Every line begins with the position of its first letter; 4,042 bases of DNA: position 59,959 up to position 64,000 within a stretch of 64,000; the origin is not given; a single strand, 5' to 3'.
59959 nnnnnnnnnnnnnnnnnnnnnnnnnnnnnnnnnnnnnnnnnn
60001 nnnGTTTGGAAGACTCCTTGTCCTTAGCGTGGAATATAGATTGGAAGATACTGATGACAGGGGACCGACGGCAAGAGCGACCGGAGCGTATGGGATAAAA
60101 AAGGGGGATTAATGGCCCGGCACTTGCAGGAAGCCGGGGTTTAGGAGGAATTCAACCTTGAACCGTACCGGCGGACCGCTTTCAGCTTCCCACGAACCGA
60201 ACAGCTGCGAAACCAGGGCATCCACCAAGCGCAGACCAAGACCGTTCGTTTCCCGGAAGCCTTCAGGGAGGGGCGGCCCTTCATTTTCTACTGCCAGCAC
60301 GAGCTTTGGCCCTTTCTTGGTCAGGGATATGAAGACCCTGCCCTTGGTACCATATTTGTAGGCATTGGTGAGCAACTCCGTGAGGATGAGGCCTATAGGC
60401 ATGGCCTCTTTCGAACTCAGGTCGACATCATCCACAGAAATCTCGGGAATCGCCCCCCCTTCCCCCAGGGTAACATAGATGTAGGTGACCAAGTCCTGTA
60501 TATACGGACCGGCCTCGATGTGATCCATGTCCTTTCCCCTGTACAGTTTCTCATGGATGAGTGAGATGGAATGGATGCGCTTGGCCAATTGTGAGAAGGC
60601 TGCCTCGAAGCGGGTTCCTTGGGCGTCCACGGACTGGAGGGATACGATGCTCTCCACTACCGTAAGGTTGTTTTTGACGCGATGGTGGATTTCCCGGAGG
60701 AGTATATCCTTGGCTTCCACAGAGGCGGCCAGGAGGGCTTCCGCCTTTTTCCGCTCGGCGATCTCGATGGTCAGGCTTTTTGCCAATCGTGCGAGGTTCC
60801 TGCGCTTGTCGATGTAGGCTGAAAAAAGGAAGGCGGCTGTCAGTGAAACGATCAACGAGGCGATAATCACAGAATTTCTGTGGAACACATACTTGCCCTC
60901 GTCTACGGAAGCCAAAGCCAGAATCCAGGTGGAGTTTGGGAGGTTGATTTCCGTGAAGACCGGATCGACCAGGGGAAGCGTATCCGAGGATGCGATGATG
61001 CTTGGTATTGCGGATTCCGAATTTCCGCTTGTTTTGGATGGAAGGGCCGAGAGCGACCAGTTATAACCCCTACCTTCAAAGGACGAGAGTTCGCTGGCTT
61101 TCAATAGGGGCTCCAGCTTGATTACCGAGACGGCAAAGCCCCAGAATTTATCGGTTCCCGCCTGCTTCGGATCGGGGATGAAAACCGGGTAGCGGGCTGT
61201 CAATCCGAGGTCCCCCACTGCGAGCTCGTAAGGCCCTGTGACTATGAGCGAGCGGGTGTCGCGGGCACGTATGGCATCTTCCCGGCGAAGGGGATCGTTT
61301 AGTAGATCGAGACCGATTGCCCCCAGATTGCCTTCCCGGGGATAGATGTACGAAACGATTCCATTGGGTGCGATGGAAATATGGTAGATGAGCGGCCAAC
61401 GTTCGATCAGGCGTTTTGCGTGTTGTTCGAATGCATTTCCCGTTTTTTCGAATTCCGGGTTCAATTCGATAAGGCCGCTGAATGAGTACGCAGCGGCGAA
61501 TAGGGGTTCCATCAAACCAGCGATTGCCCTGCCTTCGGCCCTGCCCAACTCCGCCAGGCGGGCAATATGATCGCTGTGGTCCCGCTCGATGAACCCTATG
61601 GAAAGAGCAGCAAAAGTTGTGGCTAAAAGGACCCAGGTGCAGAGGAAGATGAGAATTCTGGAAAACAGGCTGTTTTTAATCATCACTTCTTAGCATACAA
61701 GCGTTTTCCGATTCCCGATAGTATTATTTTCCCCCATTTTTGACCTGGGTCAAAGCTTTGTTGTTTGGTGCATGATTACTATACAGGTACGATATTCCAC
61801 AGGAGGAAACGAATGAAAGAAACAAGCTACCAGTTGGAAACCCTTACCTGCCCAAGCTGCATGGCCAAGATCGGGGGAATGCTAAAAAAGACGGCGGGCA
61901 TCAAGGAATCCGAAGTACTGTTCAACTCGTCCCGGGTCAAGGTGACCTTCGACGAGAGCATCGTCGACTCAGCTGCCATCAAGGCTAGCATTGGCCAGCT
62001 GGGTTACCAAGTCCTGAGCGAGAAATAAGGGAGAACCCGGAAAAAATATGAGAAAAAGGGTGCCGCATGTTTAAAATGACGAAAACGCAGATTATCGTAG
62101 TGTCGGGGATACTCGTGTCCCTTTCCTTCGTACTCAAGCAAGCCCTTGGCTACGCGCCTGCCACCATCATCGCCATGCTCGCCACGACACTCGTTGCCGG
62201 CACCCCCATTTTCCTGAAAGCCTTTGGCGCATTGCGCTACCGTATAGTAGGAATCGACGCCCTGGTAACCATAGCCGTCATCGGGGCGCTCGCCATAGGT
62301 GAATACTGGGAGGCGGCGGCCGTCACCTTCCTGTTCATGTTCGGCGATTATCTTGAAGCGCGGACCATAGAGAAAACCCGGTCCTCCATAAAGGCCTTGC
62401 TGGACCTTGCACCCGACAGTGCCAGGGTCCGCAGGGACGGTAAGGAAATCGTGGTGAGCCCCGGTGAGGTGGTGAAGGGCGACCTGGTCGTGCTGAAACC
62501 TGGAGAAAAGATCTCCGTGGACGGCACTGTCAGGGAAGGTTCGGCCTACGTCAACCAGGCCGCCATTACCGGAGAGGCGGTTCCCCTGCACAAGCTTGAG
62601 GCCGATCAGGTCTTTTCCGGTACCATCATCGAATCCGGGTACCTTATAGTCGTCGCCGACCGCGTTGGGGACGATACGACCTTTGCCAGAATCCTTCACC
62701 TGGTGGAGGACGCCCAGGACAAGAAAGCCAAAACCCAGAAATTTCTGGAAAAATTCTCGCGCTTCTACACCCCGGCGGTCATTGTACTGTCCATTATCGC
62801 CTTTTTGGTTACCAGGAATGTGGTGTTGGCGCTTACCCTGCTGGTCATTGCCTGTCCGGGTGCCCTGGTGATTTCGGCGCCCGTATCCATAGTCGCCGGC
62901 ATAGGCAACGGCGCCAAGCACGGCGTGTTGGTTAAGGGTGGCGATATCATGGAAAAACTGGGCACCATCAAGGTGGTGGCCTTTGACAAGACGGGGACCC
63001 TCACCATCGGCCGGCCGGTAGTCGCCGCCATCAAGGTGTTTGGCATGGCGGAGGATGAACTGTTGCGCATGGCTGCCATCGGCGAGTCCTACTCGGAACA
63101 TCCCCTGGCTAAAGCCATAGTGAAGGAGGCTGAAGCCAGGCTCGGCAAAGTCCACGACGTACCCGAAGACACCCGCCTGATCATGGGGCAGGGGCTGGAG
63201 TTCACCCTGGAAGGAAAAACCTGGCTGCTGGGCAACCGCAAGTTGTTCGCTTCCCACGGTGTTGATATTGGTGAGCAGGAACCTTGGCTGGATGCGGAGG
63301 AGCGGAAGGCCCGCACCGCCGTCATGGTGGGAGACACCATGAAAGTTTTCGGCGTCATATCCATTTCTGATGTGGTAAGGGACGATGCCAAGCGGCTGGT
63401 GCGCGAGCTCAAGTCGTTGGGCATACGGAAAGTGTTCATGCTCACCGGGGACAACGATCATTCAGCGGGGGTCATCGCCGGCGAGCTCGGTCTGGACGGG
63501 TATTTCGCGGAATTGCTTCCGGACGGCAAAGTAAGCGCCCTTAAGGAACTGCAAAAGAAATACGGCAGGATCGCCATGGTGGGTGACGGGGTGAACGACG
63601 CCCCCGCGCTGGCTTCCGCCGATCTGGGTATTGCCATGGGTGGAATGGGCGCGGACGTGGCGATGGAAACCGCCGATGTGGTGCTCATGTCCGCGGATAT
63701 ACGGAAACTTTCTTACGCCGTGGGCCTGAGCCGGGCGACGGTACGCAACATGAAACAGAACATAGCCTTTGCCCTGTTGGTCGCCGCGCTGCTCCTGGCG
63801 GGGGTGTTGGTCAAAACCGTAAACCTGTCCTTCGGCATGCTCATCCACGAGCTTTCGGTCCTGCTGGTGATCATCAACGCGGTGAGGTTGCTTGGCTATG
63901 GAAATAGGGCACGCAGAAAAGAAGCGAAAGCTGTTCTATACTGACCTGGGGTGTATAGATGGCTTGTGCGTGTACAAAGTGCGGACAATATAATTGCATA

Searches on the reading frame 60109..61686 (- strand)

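Call 37: search_protein_families(library=pfam, proteins=[window:60109-61686:-], max_evalue=0.0001)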
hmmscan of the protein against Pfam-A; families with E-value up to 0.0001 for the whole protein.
window:60109-61686:- (525 aa): 5 families
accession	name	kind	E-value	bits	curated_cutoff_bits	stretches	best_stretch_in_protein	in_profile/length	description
PF07568.18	HisKA_2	-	2.9e-23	82.2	22.3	1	332-403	1-72/76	Histidine kinase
PF03924.19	CHASE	-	5.6e-14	52.8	25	1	110-198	66-161/189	CHASE domain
PF02518.31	HATPase_c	-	2.7e-08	34.6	26.4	1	431-515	6-107/111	Histidine kinase-, DNA gyrase B-, and HSP90-like ATPase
PF07536.20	HWE_HK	-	1.1e-07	33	22.8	1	332-385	1-52/83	HWE histidine kinase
PF13581.12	HATPase_c_2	-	3.5e-06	27.5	27.4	1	421-495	22-112/127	Histidine kinase-like ATPase domain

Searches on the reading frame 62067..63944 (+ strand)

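Call 37: search_protein_families(library=pfam, proteins=[window:62067-63944:+], max_evalue=0.0001)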
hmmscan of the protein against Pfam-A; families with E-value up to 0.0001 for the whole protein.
window:62067-63944:+ (625 aa): 2 families
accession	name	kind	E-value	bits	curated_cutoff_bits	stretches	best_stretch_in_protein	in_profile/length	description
PF00122.25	E1-E2_ATPase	-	1.1e-50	172.1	28.1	1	114-285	2-181/181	E1-E2 ATPase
PF00702.32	Hydrolase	-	2.6e-39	136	26.4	1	301-519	1-191/191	haloacid dehalogenase-like hydrolase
